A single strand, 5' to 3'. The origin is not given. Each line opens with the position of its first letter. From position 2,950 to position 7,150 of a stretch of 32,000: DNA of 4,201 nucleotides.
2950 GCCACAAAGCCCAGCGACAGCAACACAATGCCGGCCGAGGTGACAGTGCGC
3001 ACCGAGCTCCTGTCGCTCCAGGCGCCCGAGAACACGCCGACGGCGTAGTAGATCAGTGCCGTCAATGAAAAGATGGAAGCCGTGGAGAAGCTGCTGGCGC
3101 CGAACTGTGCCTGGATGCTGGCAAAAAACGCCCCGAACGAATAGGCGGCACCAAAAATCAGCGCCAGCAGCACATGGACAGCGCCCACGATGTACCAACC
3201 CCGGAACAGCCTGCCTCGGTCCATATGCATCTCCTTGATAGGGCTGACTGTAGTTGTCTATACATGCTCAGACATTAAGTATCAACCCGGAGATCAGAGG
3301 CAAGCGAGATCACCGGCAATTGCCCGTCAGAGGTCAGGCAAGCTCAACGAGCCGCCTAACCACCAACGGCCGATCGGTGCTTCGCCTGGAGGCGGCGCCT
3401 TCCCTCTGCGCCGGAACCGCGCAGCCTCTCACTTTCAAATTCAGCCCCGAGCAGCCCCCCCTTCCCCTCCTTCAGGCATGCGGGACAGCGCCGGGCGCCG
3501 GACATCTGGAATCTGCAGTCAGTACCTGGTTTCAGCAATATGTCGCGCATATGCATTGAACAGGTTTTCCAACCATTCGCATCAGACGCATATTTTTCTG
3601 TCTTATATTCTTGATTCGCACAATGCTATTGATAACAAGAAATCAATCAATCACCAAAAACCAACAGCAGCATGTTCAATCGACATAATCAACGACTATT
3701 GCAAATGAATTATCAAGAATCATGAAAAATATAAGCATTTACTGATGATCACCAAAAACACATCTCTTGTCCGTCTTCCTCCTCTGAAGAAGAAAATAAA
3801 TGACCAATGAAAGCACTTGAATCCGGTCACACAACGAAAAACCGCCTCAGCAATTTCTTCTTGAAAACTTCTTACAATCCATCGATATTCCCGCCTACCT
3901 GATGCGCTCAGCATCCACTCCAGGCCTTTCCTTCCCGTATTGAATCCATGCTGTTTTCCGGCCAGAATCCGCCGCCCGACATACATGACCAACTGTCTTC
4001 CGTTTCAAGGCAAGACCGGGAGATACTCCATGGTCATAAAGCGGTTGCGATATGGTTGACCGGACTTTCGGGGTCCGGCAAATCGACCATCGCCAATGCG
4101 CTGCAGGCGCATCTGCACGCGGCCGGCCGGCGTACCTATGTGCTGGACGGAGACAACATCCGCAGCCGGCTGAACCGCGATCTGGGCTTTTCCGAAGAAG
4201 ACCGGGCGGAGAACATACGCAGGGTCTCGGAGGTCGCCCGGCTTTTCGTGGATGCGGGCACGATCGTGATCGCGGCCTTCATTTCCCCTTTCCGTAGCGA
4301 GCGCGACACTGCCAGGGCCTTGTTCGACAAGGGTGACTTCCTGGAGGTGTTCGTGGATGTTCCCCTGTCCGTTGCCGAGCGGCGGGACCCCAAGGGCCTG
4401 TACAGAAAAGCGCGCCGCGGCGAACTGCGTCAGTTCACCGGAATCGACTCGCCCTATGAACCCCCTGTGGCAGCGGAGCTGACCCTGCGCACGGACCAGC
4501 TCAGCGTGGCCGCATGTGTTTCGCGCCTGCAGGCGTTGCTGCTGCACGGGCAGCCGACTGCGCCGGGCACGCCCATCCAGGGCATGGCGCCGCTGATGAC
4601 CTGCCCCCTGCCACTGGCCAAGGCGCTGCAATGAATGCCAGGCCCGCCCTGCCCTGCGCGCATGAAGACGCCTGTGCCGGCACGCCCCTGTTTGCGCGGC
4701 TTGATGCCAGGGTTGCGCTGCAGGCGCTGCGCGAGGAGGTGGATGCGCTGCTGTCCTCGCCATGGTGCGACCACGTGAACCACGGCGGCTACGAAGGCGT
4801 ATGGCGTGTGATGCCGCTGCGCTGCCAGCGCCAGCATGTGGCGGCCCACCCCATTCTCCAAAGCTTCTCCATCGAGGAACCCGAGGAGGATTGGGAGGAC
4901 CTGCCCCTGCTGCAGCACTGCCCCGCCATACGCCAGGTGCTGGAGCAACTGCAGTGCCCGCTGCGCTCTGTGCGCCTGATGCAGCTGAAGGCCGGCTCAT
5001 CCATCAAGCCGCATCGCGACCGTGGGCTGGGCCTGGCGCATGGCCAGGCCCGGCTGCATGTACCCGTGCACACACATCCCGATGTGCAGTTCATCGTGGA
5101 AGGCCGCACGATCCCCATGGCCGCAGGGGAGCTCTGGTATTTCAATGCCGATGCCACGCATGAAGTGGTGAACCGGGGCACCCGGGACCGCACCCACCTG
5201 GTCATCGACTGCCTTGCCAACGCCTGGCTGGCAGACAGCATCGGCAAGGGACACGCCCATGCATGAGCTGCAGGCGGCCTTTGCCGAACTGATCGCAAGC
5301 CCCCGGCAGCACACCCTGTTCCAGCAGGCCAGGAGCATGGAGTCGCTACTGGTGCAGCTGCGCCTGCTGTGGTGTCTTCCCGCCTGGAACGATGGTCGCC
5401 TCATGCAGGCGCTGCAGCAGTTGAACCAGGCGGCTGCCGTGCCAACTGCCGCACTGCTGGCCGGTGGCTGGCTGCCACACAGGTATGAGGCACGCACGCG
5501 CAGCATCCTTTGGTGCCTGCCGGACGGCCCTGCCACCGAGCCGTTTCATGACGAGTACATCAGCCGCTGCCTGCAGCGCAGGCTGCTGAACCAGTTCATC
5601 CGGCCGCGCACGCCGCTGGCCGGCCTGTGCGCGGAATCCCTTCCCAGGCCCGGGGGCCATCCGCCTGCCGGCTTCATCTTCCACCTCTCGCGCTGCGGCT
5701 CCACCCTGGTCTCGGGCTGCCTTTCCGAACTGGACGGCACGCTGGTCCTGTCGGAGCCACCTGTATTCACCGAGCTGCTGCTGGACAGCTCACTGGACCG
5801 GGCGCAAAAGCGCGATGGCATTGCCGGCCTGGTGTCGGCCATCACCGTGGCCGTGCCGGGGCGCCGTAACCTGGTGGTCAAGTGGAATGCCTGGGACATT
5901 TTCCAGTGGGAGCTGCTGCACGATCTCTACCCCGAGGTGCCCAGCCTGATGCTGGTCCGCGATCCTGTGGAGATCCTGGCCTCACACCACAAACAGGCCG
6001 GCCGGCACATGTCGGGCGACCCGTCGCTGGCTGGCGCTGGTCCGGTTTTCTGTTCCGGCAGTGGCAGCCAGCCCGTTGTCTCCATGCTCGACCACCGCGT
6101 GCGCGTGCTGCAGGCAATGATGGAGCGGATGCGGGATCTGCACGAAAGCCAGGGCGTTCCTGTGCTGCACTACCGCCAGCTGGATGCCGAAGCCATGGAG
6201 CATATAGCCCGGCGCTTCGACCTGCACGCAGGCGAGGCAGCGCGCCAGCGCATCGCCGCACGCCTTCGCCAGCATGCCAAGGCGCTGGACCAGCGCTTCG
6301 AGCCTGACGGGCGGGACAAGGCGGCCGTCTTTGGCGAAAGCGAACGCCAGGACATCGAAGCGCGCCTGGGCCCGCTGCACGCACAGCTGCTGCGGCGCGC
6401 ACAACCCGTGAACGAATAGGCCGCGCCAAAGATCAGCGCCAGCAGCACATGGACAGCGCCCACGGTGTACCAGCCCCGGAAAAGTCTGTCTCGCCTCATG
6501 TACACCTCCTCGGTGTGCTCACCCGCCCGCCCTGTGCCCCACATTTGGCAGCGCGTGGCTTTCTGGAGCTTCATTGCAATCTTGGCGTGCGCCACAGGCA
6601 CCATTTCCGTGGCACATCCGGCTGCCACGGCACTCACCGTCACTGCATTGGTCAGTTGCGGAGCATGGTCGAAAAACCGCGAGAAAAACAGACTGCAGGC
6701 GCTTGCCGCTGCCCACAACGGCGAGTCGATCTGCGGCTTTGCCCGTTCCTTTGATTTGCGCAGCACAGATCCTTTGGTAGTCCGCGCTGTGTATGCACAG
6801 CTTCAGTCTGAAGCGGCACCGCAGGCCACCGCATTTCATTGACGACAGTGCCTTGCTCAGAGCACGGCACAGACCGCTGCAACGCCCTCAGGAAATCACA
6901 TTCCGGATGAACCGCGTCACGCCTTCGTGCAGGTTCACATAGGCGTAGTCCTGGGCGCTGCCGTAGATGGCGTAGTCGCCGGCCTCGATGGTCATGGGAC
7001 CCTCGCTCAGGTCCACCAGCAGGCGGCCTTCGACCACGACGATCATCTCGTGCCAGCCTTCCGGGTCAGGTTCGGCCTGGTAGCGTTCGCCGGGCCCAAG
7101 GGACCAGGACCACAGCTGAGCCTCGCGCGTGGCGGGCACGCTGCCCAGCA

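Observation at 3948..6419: Orphan PAPS-generating hydroxylate-then-sulfate operon: APS kinase, Asp/Asn beta-hydroxylase-family cupin, sulfotransferase-like protein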

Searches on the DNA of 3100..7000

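Call 40: search_rna_families(source=window, start=3100, end=7000, threshold=evalue, max_evalue=1)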
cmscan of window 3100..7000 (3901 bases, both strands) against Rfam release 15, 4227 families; matches with E-value up to 1: 1.
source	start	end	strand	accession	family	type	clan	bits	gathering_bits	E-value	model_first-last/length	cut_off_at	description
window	6688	6751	-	RF03143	S15-Halobacteria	Cis-reg; leader;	CL00121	23.4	49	0.12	1-66/66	no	S15-Halobacteria ribosomal protein leader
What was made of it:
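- Tried and rejected: The scan of 3100-7000 gave only a chance-level hit (E 0.12; call 40).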

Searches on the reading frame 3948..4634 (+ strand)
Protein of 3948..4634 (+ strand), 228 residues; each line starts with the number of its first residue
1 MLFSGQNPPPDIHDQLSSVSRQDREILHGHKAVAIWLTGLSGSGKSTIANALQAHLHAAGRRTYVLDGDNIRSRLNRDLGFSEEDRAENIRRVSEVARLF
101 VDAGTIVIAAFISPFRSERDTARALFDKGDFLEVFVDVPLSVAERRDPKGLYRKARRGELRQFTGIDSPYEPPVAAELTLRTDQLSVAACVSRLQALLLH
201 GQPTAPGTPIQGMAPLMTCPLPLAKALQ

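Call 3: search_protein_families(library=pfam, proteins=[window:3948-4634:+], max_evalue=0.01)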
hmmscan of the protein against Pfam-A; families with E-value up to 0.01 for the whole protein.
window:3948-4634:+ (228 aa): 20 families
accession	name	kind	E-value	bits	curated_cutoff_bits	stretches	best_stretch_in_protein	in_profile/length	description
PF01583.26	APS_kinase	-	1.6e-68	230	21.1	1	32-180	2-151/152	Adenylylsulphate kinase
PF13671.12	AAA_33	-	1.5e-09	38.7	27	1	35-146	2-114/143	AAA domain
PF13238.12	AAA_18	-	1.2e-06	29.4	29.4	1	35-143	1-104/128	AAA domain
PF08433.16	KTI12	-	5.2e-05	23.3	22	1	35-108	4-75/271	Chromatin associated protein KTI12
PF13555.12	AAA_29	-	0.00013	22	27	1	34-63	24-53/61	P-loop containing region of AAA domain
PF07931.18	CPT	-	0.0002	21.7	22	1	35-147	4-125/172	Chloramphenicol phosphotransferase-like protein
PF03308.22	MeaB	-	0.00024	20.6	23.1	1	30-67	31-68/273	Methylmalonyl Co-A mutase-associated GTPase MeaB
PF06414.18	Zeta_toxin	-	0.00027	20.9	22.3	1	27-96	11-79/199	Zeta toxin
PF01656.29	CbiA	-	0.0003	21.2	25.4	1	40-102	7-67/125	CobQ/CobB/MinD/ParA nucleotide binding domain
PF13191.12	AAA_16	-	0.00072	20.5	32.6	1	33-71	25-61/167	AAA ATPase domain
PF00005.33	ABC_tran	-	0.0014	19.7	25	1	35-85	14-67/137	ABC transporter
PF20720.3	nSTAND3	-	0.0023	18.1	27.2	1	24-66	11-51/155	Novel STAND NTPase 3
PF13604.12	AAA_30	-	0.0028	17.9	27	1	26-67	13-53/191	AAA domain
PF05673.19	DUF815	-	0.0028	17.3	23.8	1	12-60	33-81/249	Protein of unknown function (DUF815)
PF13401.12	AAA_22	-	0.0034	18.1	27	1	34-65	7-38/130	AAA domain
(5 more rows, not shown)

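Call 4: search_protein_families(library=ncbifam, proteins=[window:3948-4634:+], max_evalue=0.01)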
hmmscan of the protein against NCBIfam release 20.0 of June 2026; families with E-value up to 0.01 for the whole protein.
window:3948-4634:+ (228 aa): 21 families
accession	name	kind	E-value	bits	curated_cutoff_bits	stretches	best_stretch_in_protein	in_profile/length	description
TIGR00455.1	apsK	equivalog_domain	1.7e-80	269.1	138.7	1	18-195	4-181/184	adenylyl-sulfate kinase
NF003013.0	PRK03846.1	subfamily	6.7e-80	267.5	163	1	17-198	13-194/202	adenylyl-sulfate kinase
NF004035.0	PRK05506.1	subfamily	9.2e-76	255.4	715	1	10-199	438-627/632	bifunctional sulfate adenylyltransferase subunit 1/adenylylsulfate kinase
NF002059.0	PRK00889.1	subfamily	3.7e-59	199.4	244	1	31-198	4-169/177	adenylyl-sulfate kinase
NF004040.0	PRK05537.1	equivalog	1.5e-58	198.6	669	1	31-198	395-564/572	bifunctional sulfate adenylyltransferase/adenylylsulfate kinase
NF004041.0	PRK05541.1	subfamily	3e-32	112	127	1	31-185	6-156/176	adenylyl-sulfate kinase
TIGR01313.1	therm_gnt_kin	subfamily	1.4e-05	24.9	113.75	1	37-141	3-106/164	gluconokinase, GntK/IdnK-type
NF008583.0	PRK11545.1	equivalog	0.00019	21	265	1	35-77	11-48/177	gluconokinase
NF005252.0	PRK06762.1-3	equivalog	0.00025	20.9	258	1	30-146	9-121/189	hypothetical protein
TIGR03574.1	selen_PSTK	equivalog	0.00071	19.1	290.5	1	35-75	2-42/249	L-seryl-tRNA(Sec) kinase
TIGR02928.1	TIGR02928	subfamily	0.00081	18.3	181.3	1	14-61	22-69/366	orc1/cdc6 family replication initiation protein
TIGR03420.1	DnaA_homol_Hda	equivalog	0.0016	18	194.8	1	24-72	30-78/226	DnaA regulatory inactivator Hda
NF006746.0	PRK09270.1-5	subfamily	0.0022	17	250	1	30-67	19-56/210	nucleoside/nucleotide kinase family protein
NF041546.1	ParA_partition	equivalog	0.0026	17.3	180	1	42-74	10-42/203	ParA family partition ATPase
NF006958.0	PRK09435.1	equivalog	0.0037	16.3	329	1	28-67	53-92/333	methylmalonyl Co-A mutase-associated GTPase MeaB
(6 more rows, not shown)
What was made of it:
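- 3948..4634 (+): cysC, adenylyl-sulfate (APS) kinase, 228 aa; makes PAPS. TIGR00455 269 bits against a cutoff of 138.7 (calls 3, 4).
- On APS kinase (CysC; PF01583 / TIGR00455): PF01583 230 bits against 21.1 (calls 3, 4).
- Checked: ORF1: PF01583 E 1.6e-68; TIGR00455 269 bits against a cutoff of 138.7 (calls 3, 4).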

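Call 91: search_protein_families(library=padloc, proteins=[window:3948-4634:+], max_evalue=0.001)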
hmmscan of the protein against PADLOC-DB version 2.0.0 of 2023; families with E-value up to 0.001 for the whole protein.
window:3948-4634:+ (228 aa): 1 family
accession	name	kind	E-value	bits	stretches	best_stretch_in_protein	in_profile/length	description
PDLC04140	mad8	-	0.00066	17.3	1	34-91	29-86/314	mads_8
